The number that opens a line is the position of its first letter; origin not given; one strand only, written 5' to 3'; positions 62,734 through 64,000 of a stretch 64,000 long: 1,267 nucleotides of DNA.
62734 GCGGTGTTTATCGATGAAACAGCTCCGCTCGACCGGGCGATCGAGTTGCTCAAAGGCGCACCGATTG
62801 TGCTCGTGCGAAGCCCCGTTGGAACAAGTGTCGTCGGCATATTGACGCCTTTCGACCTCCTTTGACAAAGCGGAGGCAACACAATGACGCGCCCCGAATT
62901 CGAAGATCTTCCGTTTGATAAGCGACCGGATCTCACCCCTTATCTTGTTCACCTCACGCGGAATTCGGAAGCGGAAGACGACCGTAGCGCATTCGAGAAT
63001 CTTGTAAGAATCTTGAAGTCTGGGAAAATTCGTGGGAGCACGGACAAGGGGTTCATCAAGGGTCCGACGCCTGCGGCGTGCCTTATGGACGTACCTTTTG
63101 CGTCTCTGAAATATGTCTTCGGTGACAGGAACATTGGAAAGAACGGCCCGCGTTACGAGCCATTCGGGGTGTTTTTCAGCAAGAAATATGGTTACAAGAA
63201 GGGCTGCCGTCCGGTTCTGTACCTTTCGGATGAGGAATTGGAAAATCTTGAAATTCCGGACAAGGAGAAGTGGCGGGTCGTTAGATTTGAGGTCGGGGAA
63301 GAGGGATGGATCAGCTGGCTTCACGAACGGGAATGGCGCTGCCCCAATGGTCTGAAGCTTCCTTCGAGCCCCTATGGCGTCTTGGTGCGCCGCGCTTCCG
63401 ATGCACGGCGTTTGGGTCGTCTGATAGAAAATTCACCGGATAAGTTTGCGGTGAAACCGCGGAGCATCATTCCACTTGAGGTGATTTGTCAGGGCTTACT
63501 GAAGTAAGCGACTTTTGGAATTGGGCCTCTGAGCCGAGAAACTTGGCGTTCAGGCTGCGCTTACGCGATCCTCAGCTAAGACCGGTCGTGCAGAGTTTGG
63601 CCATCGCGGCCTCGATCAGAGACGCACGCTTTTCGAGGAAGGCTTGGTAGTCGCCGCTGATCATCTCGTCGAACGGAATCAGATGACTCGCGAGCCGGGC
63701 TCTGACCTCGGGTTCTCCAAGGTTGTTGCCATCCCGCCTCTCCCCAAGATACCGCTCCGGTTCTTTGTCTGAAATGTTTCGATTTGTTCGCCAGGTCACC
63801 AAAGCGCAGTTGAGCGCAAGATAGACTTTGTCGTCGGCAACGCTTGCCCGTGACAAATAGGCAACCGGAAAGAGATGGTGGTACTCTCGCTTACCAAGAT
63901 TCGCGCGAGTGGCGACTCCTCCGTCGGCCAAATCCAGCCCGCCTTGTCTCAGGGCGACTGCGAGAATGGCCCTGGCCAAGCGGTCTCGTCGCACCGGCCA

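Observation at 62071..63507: Candidate new defence system: HEPN-CBS fusion in an operon with an AbiGi/ART-fold protein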

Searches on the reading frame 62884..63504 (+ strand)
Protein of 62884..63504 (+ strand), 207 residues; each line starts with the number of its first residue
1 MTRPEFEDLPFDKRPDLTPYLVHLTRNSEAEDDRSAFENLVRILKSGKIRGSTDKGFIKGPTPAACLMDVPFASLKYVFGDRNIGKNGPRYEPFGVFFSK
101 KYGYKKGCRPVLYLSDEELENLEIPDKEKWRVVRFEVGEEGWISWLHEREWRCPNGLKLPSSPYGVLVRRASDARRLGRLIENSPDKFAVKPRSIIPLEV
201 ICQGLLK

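Call 3: search_protein_families(library=pfam, proteins=[window:62884-63504:+], max_evalue=1)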
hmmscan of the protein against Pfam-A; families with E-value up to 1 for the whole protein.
window:62884-63504:+ (207 aa): 1 family
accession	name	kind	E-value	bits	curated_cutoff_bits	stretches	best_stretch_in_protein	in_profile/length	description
PF10899.13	AbiGi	-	0.11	13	22.4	1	62-117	28-75/185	Putative abortive phage resistance protein AbiGi, antitoxin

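Call 4: search_protein_families(library=padloc, proteins=[window:62884-63504:+], max_evalue=1)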
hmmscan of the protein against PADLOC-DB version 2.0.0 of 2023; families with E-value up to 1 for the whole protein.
window:62884-63504:+ (207 aa): 1 family
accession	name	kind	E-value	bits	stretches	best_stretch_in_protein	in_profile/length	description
PDLC02331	AbiGi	-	0.00037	18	1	62-117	61-107/260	AbiGi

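Call 5: search_protein_families(library=ncbifam, proteins=[window:62884-63504:+], max_evalue=1)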
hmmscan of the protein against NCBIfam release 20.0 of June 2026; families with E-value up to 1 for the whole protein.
window:62884-63504:+ (207 aa): 1 family
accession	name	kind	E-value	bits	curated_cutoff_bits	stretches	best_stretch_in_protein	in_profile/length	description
NF042957.1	phage_res_AbiGI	equivalog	0.001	18.6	300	1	62-123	29-86/249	abortive phage resistance protein AbiGI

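Call 8: search_solved_structures(query=window:62884-63504:+, max_evalue=10, show_alignments=2)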
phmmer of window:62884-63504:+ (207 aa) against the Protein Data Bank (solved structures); distinct sequences matched with E-value up to 10: 1.
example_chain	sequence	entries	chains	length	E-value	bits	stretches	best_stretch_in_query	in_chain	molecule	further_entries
8fre_A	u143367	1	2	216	0.076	15.7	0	21-69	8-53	RBL4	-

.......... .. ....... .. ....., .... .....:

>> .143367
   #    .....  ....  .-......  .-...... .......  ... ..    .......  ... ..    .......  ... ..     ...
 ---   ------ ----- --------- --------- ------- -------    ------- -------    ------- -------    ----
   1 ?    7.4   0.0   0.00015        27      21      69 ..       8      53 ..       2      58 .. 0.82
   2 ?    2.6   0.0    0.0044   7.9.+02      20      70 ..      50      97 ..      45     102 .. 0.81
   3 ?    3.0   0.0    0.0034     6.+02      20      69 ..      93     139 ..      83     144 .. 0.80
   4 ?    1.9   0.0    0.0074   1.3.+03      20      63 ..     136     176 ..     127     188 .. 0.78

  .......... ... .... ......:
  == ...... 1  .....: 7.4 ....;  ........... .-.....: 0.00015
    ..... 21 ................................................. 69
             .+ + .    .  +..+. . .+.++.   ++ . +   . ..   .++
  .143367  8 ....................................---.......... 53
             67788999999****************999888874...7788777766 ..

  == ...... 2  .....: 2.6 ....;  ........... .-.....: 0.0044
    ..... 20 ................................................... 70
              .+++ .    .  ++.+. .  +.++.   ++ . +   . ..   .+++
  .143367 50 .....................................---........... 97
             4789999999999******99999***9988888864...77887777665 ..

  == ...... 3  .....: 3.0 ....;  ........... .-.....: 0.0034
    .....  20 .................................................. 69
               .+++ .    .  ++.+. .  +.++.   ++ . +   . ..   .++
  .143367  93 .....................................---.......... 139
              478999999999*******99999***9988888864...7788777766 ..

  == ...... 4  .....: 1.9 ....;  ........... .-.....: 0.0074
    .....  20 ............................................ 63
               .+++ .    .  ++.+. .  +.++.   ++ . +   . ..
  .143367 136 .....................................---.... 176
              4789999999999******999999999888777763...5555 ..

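Call 10: find_homologous_proteins(query=window:62884-63504:+)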
Query window:62884-63504:+ (207 aa): 705 proteins with E <= 0.001 among 909 candidates; the best 120 are listed.
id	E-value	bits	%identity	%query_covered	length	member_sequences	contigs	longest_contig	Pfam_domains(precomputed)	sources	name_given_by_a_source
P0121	6.1e-139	479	100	100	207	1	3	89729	-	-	-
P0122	1.7e-114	399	83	100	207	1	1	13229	-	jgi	jgi:hypothetical protein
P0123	8.5e-104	364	74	100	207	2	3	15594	-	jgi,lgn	jgi:hypothetical protein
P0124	4.6e-97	342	72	97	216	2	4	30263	-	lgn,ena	-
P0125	9.0e-89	315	68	100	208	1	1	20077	-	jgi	jgi:hypothetical protein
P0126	1.1e-88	314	71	99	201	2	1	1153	PF10899.14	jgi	jgi:hypothetical protein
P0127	8.1e-88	312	65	99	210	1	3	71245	PF10899.14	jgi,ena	jgi:hypothetical protein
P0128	9.8e-85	302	65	98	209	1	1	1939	-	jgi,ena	-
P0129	1.1e-84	301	67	99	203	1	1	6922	PF10899.14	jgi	jgi:hypothetical protein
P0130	2.1e-84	300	63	99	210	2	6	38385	-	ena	-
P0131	2.9e-84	300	68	99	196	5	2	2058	-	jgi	-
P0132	3.6e-84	300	63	99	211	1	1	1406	-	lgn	-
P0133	1.0e-83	298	64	99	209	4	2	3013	-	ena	-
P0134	1.0e-83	298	64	100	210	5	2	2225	-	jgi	jgi:hypothetical protein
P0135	1.6e-83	298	61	99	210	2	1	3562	-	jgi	jgi:hypothetical protein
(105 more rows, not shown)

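Call 17: find_related_loci(query=A3, collection=genome_contigs, flank=5000)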
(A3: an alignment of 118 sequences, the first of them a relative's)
Query A3 (207 aa) in genome_contigs; peptide patterns used: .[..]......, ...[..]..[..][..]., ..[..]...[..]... (x = any residue, [..] = any of these).
160 stretches matched a pattern; 132 encode a relative of the query (tblastn E <= 1e-3); the best 80 are kept; 80 distinct loci.
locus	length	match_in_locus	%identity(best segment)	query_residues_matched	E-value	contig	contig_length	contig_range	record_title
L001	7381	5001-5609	72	5-205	5e-99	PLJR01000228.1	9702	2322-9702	MAG: Acidobacteria bacterium isolate palsa_189 73.20110800_P1M.47_contig_46523, whole genome shotgun sequence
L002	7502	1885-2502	60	1-205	1e-85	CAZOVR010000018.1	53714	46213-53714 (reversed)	MAG TPA_asm: uncultured Pirellulales bacterium isolate SRP214966_co5_136 genome assembly, contig: NODE_289_length_53714_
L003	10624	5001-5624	63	1-207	1e-85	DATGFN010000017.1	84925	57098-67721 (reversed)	MAG TPA_asm: Terriglobia bacterium isolate SMAG_U9729 k141_864623, whole genome shotgun sequence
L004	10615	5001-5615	63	4-207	4e-84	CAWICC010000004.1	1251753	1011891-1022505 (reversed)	MAG: uncultured delta proteobacterium isolate MFD09495.bin.2.82 genome assembly, contig: contig_2008, whole genome shotg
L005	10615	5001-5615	63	1-205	1e-83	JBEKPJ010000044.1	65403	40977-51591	MAG: Terriglobales bacterium isolate SPRUCE 461 SPRUCE_461_44, whole genome shotgun sequence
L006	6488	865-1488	61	1-207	1e-83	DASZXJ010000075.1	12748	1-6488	MAG TPA_asm: Tepidisphaeraceae bacterium isolate SMAG_U6180 k141_470597, whole genome shotgun sequence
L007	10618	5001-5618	59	1-206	1e-82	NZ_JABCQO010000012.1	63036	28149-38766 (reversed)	Gluconobacter cerevisiae strain LMG 27748 contig00012, whole genome shotgun sequence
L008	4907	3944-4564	58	1-206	2e-82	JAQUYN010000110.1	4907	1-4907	MAG: Alphaproteobacteria bacterium isolate STD2_238 NODE_76739_length_4907_cov_2.651883_Sandtown_D2, whole genome shotgu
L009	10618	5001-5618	59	1-206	3e-82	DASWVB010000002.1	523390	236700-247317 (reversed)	MAG TPA_asm: Acidisarcina sp. isolate SMAG_U3618 k141_88367, whole genome shotgun sequence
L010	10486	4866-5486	58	1-206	1e-81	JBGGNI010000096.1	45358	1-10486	MAG: Xanthobacteraceae bacterium isolate bin.042 k141_2239566, whole genome shotgun sequence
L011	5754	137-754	59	1-205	1e-81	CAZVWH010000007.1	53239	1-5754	MAG TPA_asm: uncultured Pirellulales bacterium isolate binchicken_co262_238 genome assembly, contig: NODE_462_length_532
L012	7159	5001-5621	58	1-206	4e-81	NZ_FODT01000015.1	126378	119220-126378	Rhodopseudomonas pseudopalustris strain DSM 123, whole genome shotgun sequence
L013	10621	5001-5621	58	1-206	5e-81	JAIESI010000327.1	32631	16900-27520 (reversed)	MAG: Xanthobacteraceae bacterium isolate co.spades.METABAT.2.5kb_009 c_000000440870, whole genome shotgun sequence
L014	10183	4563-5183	58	1-206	5e-81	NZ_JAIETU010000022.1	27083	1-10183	MAG: Hyphomicrobium sp. isolate time.spades.CONCOCT.2.5kb_061 c_000000000013, whole genome shotgun sequence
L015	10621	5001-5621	57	1-206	2e-80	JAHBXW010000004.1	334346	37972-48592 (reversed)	MAG: Planctomyces sp. isolate ACE_PLA29 PLA29_4, whole genome shotgun sequence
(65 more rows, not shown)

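Call 23: predict_structure(alignment_id=A3)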
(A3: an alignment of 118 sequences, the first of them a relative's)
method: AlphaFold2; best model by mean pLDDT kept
length: 207 residues; sequences in the alignment: 118
mean_pLDDT: 86.0   pTM: 0.83
mean pLDDT of the five models: 86.0, 84.4, 83.2, 81.8, 81.6
residues with pLDDT >= 90: 116; 70-90: 64; 50-70: 27; < 50: 0
segments of 3 or more residues with pLDDT < 50: none
pLDDT, mean of each block of 10 residues (from residue 1): 76 82 78 77 95 75 92 86 66 92 95 90 92 82 66 95 92 97 96 96 85
secondary structure, 60 per line:
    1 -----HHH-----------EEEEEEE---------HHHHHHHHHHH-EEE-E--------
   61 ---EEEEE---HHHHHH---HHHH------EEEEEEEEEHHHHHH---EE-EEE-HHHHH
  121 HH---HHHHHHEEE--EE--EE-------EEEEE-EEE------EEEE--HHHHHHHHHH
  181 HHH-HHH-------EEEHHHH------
elements in order: E20-26 H36-46 E48-50 E64-68 H72-77 H81-84 E91-99 H100-105 E112-114 H116-122 H126-131 E132-134 E150-154 E156-158 E165-168 H171-183 E195-197 H198-201

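Call 27: fold_search(model_id=the predicted structure, library=pdb)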
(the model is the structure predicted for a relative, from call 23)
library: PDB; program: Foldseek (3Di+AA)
matches with E <= 10: 123; with E <= 0.001: 4
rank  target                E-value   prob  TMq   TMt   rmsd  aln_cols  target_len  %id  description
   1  7omx                  2.3e-04  1.00  0.46  0.48   9.1       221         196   14  Thermus sp. 2.9 DarT in complex with carba-NAD+ (released 2021-06-23)
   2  7omw                  3.9e-04  1.00  0.46  0.48   8.8       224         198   12  Thermus sp. 2.9 DarT in complex with NAD+ (released 2021-06-23)
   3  7omy_AAA              6.9e-04  1.00  0.45  0.45   8.8       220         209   16  Thermus sp. 2.9 DarT in complex with carba-NAD+ and ssDNA (released 2021-06-23)
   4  7omv                  8.4e-04  1.00  0.47  0.46   9.1       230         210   13  Thermus sp. 2.9 DarT (released 2021-06-23)
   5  8baq                  1.0e-02  0.92  0.43  0.43   8.2       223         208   13  E. coli C7 DarT1 in complex with NAD+ (released 2023-07-12)
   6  7yk3_C                2.6e-02  0.92  0.46  0.44   8.5       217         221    8  Crystal structure of DarTG toxin-antitoxin complex from Mycobacterium tuberculosis (released 2023-05-31)
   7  7yk3_A                5.3e-02  0.77  0.43  0.40   9.0       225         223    9  Crystal structure of DarTG toxin-antitoxin complex from Mycobacterium tuberculosis (released 2023-05-31)
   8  7omu_AAA              8.3e-02  0.63  0.41  0.25   8.1       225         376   13  Thermosipho africanus DarTG in complex with ADP-ribose (released 2021-06-23)
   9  7yw4                  3.4e-01  0.47  0.37  0.55   5.5       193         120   11  Crystal structure of tRNA 2'-phosphotransferase from Saccharomyces cerevisiae (released 2023-07-26)
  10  6b2w_A                6.0e-01  0.06  0.15  0.10  13.4       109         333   11  C. Jejuni C315S Agmatine Deiminase with Substrate Bound (released 2017-12-13)
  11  6nic_D                7.3e-01  0.04  0.13  0.08  16.9       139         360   16  Crystal Structure of Medicago truncatula Agmatine Iminohydrolase (Deiminase) in Complex with 6-aminohexanamide (released 2019-03-20)
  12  2jer_B                7.8e-01  0.03  0.13  0.08  17.3       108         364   15  Agmatine deiminase of Enterococcus faecalis catalyzing its reaction. (released 2007-01-30)
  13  2jer_D                8.9e-01  0.03  0.12  0.08  17.6       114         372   14  Agmatine deiminase of Enterococcus faecalis catalyzing its reaction. (released 2007-01-30)
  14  2jer_H                9.4e-01  0.03  0.13  0.08  17.0       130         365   12  Agmatine deiminase of Enterococcus faecalis catalyzing its reaction. (released 2007-01-30)
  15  1xkn                  1.3e+00  0.02  0.12  0.08  14.2       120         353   15  Crystal Structure of the Putative Peptidyl-arginine Deiminase from Chlorobium tepidum, NESG Target CtR21 (released 2004-11-16)
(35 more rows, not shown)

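Call 43: find_encoding_contigs(protein=P0122, flank=5000, max_places=3)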
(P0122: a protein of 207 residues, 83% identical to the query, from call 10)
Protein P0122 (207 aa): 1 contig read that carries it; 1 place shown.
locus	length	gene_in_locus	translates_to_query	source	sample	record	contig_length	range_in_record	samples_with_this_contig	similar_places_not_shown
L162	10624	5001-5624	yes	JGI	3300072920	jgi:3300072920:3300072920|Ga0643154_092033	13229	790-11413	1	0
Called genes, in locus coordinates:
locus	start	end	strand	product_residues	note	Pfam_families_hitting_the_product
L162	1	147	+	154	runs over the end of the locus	-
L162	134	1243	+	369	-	PF08867:FRG (weak)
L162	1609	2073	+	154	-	PF10134:RPA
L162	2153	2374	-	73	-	-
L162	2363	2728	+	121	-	-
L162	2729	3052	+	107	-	-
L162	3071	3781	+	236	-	PF01656:CbiA, PF07015:VirC1, PF13614:AAA_31 (faint)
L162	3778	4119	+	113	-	-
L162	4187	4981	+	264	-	PF00571:CBS (faint)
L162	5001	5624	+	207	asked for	-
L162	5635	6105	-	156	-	-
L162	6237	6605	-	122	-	PF21781:DUF6876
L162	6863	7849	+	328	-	PF11185:DUF2971 (weak)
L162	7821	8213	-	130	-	PF21866:DUF6915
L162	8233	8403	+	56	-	-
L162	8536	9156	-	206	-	-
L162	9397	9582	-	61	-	-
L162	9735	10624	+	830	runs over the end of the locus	PF12161:HsdM_N, PF02384:N6_Mtase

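Call 63: search_protein_families(library=pfam, alignment_id=A3, max_evalue=0.1)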
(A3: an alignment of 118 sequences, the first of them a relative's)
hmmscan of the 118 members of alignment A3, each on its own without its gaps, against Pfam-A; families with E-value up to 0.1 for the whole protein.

A. member 1, P0121 (207 aa): 0 families

B. families by the number of members that match (of 118 scanned): 6 families
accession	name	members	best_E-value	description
PF10899.13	AbiGi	94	1.7e-06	Putative abortive phage resistance protein AbiGi, antitoxin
PF03397.20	Rhabdo_matrix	2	0.058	Rhabdovirus matrix protein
PF11392.14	AllH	1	0.05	Oxamate carbamoyltransferase subunit AllH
PF22934.1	SPRTN_ZBD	1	0.069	Spartan-like zinc binding domain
PF07683.19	CobW_C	1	0.077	Cobalamin synthesis protein cobW C-terminal domain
PF25118.1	EFL1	1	0.098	Elongation factor-like GTPase 1-like domain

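Call 65: search_dna_similar(query=window:62884-63504:+, collection=plasmids, mode=protein, max_rows=25)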
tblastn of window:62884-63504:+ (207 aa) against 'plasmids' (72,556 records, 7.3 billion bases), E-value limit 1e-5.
Records with a match: 9; places in all: 9; records where one place covers at least 80% of the query: 2.
Best place of each record, by identity: <60% 9.
By first word of the organism name: Streptomyces 3; Bacillus 2; Vibrio 1; Nostoc 1; Paenibacillus 1; Rhodococcus 1.
By predicted mobility (MOB-suite, as given by PLSDB): non-mobilizable 7; conjugative 1; mobilizable 1.
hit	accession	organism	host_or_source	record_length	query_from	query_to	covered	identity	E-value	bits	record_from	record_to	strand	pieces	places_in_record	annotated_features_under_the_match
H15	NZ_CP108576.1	Streptomyces microflavus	-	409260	14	193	87%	33.7%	3e-14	78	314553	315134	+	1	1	hypothetical protein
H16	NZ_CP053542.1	Vibrio europaeus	Argopecten purpuratus,Shellfish hatchery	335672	11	201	92%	30.8%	2e-18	90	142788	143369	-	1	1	hypothetical protein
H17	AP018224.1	Nostoc linckia NIES-25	-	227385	14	159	71%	38.3%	3e-21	98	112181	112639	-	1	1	hypothetical protein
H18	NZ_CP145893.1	Paenibacillus amylolyticus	whole organism,soil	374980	13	172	77%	33.9%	7e-17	85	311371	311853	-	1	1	DUF2971 domain-containing protein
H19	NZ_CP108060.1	Streptomyces sp. NBC_00280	-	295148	15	152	67%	39.0%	3e-15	81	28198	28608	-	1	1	hypothetical protein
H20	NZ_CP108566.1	Streptomyces sp. NBC_01201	-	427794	2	152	73%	31.0%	1e-7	59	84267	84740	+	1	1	hypothetical protein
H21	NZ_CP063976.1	Bacillus cereus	Soil in tiger area of zoo,cell culture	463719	11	170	77%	27.3%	7e-7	56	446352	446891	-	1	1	hypothetical protein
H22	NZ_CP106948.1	Bacillus thuringiensis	BGSC database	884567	11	170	77%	27.3%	7e-7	56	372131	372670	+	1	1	hypothetical protein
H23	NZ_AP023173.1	Rhodococcus qingshengii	-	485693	14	157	70%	26.2%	9e-7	56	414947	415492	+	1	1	abortive infection system antitoxin AbiGi family protein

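Call 70: search_dna_similar(query=window:62884-63504:+, collection=phages, mode=protein, max_rows=15, max_evalue=0.001)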
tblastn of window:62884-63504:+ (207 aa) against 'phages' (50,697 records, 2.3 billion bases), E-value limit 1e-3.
Records with a match: 1; places in all: 1; records where one place covers at least 80% of the query: 0.
Best place of each record, by identity: <60% 1.
By first word of the organism name: Salmonella 1.
By host as written in the record: Salmonella enterica subsp. enterica serovar Kentucky 1.
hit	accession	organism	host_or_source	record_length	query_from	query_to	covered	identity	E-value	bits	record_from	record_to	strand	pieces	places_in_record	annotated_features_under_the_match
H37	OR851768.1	Salmonella phage S.Kent 1-2-1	Salmonella enterica subsp. enterica ...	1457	14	154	68%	27.0%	2e-5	50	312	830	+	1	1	record has no annotation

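Call 73: find_encoding_contigs(protein=P0123, flank=4000, max_places=2)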
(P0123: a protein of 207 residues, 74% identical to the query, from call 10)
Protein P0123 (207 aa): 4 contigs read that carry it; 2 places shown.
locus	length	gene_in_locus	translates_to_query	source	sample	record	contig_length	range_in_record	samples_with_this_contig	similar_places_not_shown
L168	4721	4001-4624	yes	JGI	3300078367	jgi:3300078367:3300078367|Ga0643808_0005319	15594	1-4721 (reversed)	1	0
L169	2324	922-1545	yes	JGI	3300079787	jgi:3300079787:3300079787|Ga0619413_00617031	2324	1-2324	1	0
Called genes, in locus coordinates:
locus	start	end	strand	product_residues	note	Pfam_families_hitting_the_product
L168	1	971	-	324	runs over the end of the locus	PF01370:Epimerase, PF08338:DUF1731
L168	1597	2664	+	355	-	PF17761:DUF1016_N, PF06250:YhcG_C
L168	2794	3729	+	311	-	PF02899:Phage_int_SAM_1 (weak), PF00589:Phage_integrase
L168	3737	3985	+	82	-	-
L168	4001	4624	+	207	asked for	-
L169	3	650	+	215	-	?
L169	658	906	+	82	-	-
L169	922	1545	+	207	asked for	-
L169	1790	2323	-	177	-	?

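Call 74: find_encoding_contigs(protein=P0124, flank=4000, max_places=2)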
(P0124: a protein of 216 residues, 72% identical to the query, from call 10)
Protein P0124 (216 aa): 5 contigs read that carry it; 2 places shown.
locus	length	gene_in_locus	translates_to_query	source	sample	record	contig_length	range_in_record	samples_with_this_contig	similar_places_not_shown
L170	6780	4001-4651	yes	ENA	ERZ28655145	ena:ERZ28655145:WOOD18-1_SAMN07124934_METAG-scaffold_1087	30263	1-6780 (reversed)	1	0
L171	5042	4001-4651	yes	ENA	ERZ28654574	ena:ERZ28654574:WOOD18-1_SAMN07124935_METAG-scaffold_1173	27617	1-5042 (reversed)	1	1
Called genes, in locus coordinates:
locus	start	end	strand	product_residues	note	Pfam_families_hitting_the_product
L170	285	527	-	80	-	-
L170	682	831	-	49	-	PF21798:DUF6878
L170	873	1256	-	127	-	-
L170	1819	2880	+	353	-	-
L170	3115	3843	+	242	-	-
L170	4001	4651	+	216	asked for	-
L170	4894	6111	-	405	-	-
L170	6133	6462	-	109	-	-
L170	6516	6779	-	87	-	?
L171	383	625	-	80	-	-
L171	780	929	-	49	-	PF21798:DUF6878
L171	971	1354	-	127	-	-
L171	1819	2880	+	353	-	-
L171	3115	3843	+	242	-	-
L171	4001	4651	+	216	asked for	-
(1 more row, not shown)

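Call 86: search_protein_families(library=pfam, proteins=[L162:6863-7846:+, L162:5635-6102:-], max_evalue=0.01)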
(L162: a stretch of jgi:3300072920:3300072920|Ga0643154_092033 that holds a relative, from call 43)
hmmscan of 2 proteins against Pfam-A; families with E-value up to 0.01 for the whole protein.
L162:6863-7846:+ (328 aa): 1 family
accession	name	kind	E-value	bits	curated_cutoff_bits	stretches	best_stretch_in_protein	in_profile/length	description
PF11185.13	DUF2971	-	4.5e-09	38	22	1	182-262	1-89/89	Protein of unknown function (DUF2971)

L162:5635-6102:- (155 aa): 1 family
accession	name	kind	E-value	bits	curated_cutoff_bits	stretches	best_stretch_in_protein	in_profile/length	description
PF01541.30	GIY-YIG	-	0.00031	21.4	22.6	1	36-70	2-37/78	GIY-YIG catalytic domain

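Call 89: search_protein_families(library=pfam, alignment_id=A6, max_evalue=0.0001)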
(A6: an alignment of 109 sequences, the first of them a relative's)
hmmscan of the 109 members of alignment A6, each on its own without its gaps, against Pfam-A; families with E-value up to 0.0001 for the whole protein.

A. member 1, L001:4076-4804:+ (243 aa): 0 families

B. families by the number of members that match (of 109 scanned): 91 families (the first 25 are shown)
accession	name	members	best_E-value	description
PF00589.27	Phage_integrase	5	3.5e-35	Phage integrase family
PF02463.25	SMC_N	4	3.4e-10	RecF/RecN/SMC N terminal domain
PF13166.12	AAA_13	3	9.8e-20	AAA domain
PF13304.12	AAA_21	3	1.3e-16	AAA domain, putative AbiEii toxin, Type IV TA system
PF18928.5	DUF5677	2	6.6e-26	Family of unknown function (DUF5677)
PF01381.28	HTH_3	2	1.2e-13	Helix-turn-helix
PF13560.12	HTH_31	2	6.2e-13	Helix-turn-helix domain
PF13245.12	AAA_19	2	7.9e-11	AAA domain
PF02899.23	Phage_int_SAM_1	2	3.9e-09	Phage integrase, N-terminal SAM-like domain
PF00120.29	Gln-synt_C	1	1.1e-105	Glutamine synthetase, catalytic domain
PF02534.20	T4SS-DNA_transf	1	3.1e-101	Type IV secretory system Conjugative DNA transfer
PF08238.18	Sel1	1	1.2e-78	Sel1 repeat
PF00902.23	TatC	1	1.1e-66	Sec-independent protein translocase protein (TatC)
PF14348.11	DUF4400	1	7.9e-66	Domain of unknown function (DUF4400)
PF04986.18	Y2_Tnp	1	4.8e-65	Putative transposase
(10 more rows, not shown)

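Call 90: search_solved_structures(query=A3, max_evalue=10, show_alignments=3)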
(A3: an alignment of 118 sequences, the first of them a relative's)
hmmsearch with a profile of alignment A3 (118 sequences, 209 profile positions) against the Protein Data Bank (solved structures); distinct sequences matched with E-value up to 10: 1.
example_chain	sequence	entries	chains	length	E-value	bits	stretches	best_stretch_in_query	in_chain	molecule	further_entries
6bux_A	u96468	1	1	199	0.84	12.1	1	51-76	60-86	Apolipoprotein B mRNA editing enzyme catalytic subunit 3G catalytic domain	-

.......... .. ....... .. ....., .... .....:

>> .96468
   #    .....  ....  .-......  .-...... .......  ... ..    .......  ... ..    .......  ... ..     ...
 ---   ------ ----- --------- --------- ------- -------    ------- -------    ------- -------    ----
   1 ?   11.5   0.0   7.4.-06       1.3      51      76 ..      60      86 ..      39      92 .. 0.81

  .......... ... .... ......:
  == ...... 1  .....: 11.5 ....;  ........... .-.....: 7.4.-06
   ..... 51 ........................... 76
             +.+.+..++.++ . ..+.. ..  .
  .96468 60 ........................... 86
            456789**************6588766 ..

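Call 91: search_protein_families(library=phrogs, proteins=[window:62884-63504:+], max_evalue=0.1)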
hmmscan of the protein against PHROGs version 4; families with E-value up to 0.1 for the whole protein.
window:62884-63504:+ (207 aa): 1 family
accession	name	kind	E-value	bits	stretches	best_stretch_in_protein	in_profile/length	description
phrog_13416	-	unknown function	0.073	13.5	0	89-117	63-91/260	-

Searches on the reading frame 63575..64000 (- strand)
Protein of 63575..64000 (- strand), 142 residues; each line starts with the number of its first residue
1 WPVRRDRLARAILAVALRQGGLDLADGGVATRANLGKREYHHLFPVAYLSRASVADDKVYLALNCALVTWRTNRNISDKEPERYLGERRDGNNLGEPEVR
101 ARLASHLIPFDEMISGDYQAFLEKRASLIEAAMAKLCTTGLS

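Call 3: search_protein_families(library=pfam, proteins=[window:63575-64000:-], max_evalue=1)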
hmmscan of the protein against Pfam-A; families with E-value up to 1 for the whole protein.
window:63575-64000:- (142 aa): 0 families

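Call 4: search_protein_families(library=padloc, proteins=[window:63575-64000:-], max_evalue=1)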
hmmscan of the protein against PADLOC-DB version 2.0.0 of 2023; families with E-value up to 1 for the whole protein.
window:63575-64000:- (142 aa): 1 family
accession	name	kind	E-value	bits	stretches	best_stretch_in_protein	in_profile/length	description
PDLC04151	HEC-05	-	0.02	11.6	1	62-137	523-593/600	-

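Call 5: search_protein_families(library=ncbifam, proteins=[window:63575-64000:-], max_evalue=1)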
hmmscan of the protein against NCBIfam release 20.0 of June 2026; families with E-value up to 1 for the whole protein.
window:63575-64000:- (142 aa): 0 families
